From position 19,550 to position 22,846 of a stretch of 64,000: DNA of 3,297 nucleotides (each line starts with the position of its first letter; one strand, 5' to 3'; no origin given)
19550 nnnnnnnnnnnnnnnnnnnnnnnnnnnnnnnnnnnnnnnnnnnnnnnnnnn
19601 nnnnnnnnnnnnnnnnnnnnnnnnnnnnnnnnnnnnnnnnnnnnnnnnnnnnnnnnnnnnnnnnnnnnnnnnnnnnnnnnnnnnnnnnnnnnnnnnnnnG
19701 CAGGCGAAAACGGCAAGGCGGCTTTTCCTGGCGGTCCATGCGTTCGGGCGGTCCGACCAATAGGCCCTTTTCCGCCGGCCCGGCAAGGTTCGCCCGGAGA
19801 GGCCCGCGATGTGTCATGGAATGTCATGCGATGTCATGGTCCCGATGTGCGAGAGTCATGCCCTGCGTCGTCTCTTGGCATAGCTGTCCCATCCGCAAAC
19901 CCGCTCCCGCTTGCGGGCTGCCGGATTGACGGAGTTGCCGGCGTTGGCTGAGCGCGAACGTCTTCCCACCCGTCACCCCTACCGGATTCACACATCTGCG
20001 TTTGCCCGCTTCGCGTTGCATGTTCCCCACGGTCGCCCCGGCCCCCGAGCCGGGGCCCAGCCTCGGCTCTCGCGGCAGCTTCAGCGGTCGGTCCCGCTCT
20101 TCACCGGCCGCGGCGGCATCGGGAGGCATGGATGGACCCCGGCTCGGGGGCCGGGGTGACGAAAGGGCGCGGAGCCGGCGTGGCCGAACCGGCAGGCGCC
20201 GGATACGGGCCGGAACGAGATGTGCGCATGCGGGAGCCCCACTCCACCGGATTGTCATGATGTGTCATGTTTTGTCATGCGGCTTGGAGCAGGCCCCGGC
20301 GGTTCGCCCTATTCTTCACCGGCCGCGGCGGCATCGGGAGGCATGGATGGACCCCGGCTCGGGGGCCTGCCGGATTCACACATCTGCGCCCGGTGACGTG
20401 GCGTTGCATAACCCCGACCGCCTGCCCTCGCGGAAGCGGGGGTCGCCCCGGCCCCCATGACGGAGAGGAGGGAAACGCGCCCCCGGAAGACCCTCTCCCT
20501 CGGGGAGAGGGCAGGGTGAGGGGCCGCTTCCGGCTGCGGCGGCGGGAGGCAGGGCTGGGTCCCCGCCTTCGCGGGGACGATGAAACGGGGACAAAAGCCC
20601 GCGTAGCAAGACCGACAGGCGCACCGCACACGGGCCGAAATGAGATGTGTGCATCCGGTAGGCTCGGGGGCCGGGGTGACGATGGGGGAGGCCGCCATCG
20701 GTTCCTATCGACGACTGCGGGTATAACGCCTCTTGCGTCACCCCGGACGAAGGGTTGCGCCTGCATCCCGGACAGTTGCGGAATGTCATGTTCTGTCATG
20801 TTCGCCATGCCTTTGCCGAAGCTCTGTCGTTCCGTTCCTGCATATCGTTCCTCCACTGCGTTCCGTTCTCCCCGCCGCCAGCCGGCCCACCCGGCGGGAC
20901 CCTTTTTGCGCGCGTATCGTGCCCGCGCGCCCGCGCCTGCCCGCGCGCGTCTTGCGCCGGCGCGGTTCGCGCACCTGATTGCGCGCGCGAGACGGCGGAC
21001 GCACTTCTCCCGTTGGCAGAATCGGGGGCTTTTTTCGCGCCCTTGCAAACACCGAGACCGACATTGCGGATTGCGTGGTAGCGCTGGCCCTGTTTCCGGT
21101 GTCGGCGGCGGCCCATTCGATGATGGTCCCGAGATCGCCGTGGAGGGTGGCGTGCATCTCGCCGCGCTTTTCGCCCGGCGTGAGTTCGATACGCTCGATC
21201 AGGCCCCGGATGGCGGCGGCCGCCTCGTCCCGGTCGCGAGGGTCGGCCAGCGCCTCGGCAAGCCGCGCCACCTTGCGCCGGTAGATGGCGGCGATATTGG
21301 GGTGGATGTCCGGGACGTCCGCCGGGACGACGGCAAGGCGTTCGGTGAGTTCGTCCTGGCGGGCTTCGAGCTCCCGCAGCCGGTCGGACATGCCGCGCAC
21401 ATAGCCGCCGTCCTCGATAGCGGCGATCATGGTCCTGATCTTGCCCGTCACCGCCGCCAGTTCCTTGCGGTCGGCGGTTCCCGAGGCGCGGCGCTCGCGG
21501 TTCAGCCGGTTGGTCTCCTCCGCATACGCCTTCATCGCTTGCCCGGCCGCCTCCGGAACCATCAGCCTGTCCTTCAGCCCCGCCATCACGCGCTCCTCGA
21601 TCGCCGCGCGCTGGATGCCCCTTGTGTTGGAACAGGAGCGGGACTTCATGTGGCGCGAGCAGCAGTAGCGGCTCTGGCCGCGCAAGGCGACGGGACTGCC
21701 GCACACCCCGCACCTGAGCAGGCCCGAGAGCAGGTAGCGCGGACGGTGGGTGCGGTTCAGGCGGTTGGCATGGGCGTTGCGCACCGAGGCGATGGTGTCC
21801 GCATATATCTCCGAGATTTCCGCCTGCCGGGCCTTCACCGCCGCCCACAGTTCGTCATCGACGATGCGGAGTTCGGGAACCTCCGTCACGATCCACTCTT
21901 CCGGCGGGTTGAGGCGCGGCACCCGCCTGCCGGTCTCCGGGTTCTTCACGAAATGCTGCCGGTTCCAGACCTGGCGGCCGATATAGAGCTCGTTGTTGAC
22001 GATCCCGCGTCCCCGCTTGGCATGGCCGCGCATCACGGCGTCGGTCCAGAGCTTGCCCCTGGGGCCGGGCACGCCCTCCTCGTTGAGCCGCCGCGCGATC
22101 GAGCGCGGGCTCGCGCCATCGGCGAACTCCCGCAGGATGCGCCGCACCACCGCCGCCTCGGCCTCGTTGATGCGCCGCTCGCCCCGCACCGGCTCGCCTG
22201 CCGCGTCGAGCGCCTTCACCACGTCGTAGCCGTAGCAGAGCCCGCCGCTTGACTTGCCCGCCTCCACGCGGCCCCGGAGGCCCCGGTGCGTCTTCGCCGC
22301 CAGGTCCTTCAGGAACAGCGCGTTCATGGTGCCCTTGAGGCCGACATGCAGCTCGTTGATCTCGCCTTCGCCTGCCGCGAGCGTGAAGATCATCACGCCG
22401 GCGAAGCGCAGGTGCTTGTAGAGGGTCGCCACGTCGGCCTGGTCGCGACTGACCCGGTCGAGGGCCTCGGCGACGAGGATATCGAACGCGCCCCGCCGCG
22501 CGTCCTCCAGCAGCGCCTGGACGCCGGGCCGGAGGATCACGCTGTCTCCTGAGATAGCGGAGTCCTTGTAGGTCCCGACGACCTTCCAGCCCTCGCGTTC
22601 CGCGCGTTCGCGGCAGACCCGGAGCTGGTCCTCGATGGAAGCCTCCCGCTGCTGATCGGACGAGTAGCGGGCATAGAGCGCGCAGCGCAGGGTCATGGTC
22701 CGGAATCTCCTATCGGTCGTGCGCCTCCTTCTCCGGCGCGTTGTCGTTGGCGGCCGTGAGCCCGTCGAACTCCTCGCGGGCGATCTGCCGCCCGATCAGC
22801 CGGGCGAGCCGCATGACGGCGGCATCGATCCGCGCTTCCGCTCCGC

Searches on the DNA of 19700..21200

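Call 17: search_rna_families(source=window, start=19700, end=21200, threshold=evalue, max_evalue=5)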
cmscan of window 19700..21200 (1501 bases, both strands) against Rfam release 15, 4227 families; matches with E-value up to 5: 8.
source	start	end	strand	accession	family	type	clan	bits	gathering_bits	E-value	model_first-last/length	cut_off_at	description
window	20061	20108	-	RF01273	sR34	Gene; snRNA; snoRNA; CD-box;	-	18.6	40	1.5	1-54/54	no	Small nucleolar RNA sR34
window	20048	20145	+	RF04198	MIR8670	Gene; miRNA;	-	18.2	150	2.5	1-142/142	no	MIR8670 microRNA precursor family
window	20489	20523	+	RF01762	whalefall-1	Gene; sRNA;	-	18.1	37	0.13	1-56/56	no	Whalefall-1 RNA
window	20485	20525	+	RF00381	Antizyme_FSE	Cis-reg; frameshift_element;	-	17.7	40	1.4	1-59/59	no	Antizyme RNA frameshifting stimulation element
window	20427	20502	-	RF01518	pRNA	Gene;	-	16.8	34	3.7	1-90/90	no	NoRC associated RNA, pRNA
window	20061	20108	-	RF01136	sR28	Gene; snRNA; snoRNA; CD-box;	-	14.2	39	0.8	1-55/55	no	Small nucleolar RNA sR28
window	20966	21035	+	RF02837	anti-hemB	Gene; sRNA;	-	14.1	49.5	3.8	1-81/81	no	Burkholderia RNA 7 (anti-hemB)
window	20309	20360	+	RF03163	c4-a1b1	Gene; antisense;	CL00128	13.3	46.7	3.4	1-53/53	no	a1, b1 targets of C4 antisense RNA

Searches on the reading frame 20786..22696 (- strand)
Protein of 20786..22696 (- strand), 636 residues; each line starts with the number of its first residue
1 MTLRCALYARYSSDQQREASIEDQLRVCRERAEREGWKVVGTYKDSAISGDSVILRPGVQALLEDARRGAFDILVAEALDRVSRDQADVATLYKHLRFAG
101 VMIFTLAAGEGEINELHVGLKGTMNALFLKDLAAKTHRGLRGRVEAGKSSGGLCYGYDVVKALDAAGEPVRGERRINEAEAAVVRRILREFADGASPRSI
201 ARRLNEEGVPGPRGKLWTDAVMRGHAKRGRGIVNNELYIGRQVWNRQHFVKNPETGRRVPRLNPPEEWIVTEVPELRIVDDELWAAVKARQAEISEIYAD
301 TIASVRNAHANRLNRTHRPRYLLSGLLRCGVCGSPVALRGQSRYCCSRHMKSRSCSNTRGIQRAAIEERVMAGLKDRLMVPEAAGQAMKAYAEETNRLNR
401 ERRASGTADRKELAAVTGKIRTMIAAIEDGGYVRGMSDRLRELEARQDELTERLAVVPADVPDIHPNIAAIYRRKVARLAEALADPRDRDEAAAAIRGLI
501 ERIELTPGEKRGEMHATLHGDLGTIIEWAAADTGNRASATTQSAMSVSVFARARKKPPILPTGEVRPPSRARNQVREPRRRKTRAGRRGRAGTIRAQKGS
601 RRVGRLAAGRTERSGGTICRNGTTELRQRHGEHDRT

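Call 6: search_protein_families(library=pfam, proteins=[window:20786-22696:-], max_evalue=0.01)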
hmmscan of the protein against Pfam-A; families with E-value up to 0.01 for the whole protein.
window:20786-22696:- (636 aa): 3 families
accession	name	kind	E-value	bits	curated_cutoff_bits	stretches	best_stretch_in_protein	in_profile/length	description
PF00239.26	Resolvase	-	4e-24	85.8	23.3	1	6-148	2-144/145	Resolvase, N terminal domain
PF07508.19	Recombinase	-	7.9e-23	81.1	21.1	1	178-291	1-99/102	Recombinase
PF13408.12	Zn_ribbon_recom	-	3.2e-10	40.6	25.3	1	322-374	1-57/58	Recombinase zinc beta ribbon domain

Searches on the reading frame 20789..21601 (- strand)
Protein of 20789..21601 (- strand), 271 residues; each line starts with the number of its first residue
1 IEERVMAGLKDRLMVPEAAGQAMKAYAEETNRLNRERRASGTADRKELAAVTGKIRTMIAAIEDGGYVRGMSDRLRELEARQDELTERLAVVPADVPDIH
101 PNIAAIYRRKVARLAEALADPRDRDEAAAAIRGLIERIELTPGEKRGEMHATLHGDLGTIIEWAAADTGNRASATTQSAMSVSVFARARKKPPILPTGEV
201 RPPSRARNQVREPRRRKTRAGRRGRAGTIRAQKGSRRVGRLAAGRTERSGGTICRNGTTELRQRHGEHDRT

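Call 22: search_dna_similar(query=window:20789-21601:-, collection=plasmids, mode=protein, max_rows=15)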
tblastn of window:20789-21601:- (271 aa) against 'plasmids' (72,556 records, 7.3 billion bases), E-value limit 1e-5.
Records with a match: 47; places in all: 65; records where one place covers at least 80% of the query: 0.
Best place of each record, by identity: 60-80% 1; <60% 46.
By first word of the organism name: Azospirillum 9; Paracoccus 7; Ketogulonicigenium 4; Sinorhizobium 4; Bradyrhizobium 3; Ensifer 3; Loktanella 2; Tritonibacter 2; Komagataeibacter 1; Sphingobium 1; and 11 more.
By predicted mobility (MOB-suite, as given by PLSDB): non-mobilizable 27; conjugative 17; mobilizable 3.
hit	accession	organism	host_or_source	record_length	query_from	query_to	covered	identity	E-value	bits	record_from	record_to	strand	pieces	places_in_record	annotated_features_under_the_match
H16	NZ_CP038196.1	Paracoccus versutus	single cell,soil adjacent to the roots ...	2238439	1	202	75%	50.0%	6e-43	162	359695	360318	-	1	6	none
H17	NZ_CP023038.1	Komagataeibacter saccharivorans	vinegar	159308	1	166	61%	59.6%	3e-49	181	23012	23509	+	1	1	recombinase family protein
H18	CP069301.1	Bradyrhizobium sp. PSBB068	monoisolate,Minnesota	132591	9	166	58%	62.0%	8e-47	174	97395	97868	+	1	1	none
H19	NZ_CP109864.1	Paracoccus aminovorans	bacteria,human fecal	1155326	1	191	70%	50.0%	8e-41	157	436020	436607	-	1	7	record has no annotation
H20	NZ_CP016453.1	Sphingobium sp. RAC03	Microbial isolate,Algal phycosphere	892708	1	205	76%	46.5%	8e-43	162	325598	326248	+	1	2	recombinase family protein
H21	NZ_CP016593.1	Ketogulonicigenium vulgare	cell culture,China: Zibo, Shandong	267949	1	192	71%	48.2%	1e-41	159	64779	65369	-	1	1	none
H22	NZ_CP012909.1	Ketogulonicigenium vulgare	cell culture,Tianjin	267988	1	192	71%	48.2%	1e-41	159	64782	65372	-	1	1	none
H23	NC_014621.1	Ketogulonicigenium vulgare Y25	-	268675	1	192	71%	48.2%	1e-41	159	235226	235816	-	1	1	none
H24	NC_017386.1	Ketogulonicigenium vulgare WSH-001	-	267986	1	176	65%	50.6%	1e-40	156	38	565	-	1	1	none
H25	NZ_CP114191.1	Aminobacter sp. NyZ550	-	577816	1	163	60%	54.5%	1e-25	142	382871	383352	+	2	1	none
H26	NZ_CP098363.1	Paracoccus sp. TOH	cell cuture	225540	1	164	61%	51.8%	3e-34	137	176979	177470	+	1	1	recombinase family protein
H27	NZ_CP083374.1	Ensifer canadensis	Melilotus albus,Cell Culture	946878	1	211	76%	40.1%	1e-18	119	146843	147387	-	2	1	hypothetical protein (x2)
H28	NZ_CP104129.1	Sinorhizobium sp. M103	Phaseolus vulgaris,cell ...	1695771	1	193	63%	45.7%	1e-22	152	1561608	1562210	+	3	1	none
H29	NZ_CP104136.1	Sinorhizobium sp. C101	Phaseolus vulgaris,cell ...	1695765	1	193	63%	45.7%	1e-22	152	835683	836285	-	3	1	record has no annotation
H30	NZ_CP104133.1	Sinorhizobium sp. K101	Phaseolus vulgaris,cell ...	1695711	1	193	63%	45.7%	1e-22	152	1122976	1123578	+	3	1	none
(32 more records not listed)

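Call 23: get_annotated_region(hit=H20, flank=2500)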
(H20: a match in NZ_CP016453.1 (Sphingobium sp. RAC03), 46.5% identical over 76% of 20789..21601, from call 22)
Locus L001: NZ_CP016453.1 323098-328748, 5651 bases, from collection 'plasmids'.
description: Sphingobium sp. RAC03 plasmid pBSY17_1, complete sequence
organism: Sphingobium sp. RAC03 (NCBI taxid 1843368)
taxonomy: Bacteria; Pseudomonadota; Alphaproteobacteria; Sphingomonadales; Sphingomonadaceae; Sphingobium; Sphingobium sp. RAC03
host: -; source: Microbial isolate,Algal phycosphere; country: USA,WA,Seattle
typing (MOB-suite, as given by PLSDB): non-mobilizable; mating-pair formation MPF_F
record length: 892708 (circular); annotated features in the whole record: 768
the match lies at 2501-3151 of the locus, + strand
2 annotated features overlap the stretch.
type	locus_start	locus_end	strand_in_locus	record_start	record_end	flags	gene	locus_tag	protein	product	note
CDS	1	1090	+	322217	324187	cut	-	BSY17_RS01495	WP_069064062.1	DUF3732 domain-containing protein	-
CDS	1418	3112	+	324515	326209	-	-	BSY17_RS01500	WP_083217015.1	recombinase family protein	GO:0006310 - DNA recombination [Evidence IEA]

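Call 24: get_annotated_region(hit=H17, flank=2500)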
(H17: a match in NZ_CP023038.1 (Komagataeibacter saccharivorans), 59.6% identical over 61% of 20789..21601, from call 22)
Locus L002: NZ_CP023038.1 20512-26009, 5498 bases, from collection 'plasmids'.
description: Komagataeibacter saccharivorans strain CV1 plasmid unnamed2, complete sequence
organism: Komagataeibacter saccharivorans (NCBI taxid 265959)
taxonomy: Bacteria; Pseudomonadota; Alphaproteobacteria; Rhodospirillales; Acetobacteraceae; Komagataeibacter; Komagataeibacter saccharivorans
host: -; source: vinegar; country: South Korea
typing (MOB-suite, as given by PLSDB): conjugative; relaxase MOBF,MOBP,MOBP; mating-pair formation MPF_I
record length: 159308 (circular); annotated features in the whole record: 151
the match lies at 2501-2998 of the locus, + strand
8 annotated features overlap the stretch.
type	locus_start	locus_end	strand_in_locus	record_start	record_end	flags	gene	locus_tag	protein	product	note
CDS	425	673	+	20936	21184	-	-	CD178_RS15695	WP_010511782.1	hypothetical protein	-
CDS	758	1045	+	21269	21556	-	-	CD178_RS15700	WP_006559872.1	type II toxin-antitoxin system RelB/DinJ family antitoxin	-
CDS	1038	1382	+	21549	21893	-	-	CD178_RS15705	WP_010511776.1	type II toxin-antitoxin system RelE/ParE family toxin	GO:0030541 - plasmid partitioning [Evidence IEA]; GO:0051290 - protein heterotetramerization [Evidence IEA]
CDS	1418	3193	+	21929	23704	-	-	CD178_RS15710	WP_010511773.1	recombinase family protein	GO:0006310 - DNA recombination [Evidence IEA]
CDS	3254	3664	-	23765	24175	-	vapC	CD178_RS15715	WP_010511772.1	tRNA(fMet)-specific endonuclease VapC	-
CDS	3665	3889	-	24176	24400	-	vapB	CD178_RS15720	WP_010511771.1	type II toxin-antitoxin system VapB family antitoxin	-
CDS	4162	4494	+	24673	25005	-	-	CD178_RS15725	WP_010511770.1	recombinase family protein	-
CDS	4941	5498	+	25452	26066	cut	-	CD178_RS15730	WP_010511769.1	hydroxyethylthiazole kinase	GO:0009228 - thiamine biosynthetic process [Evidence IEA]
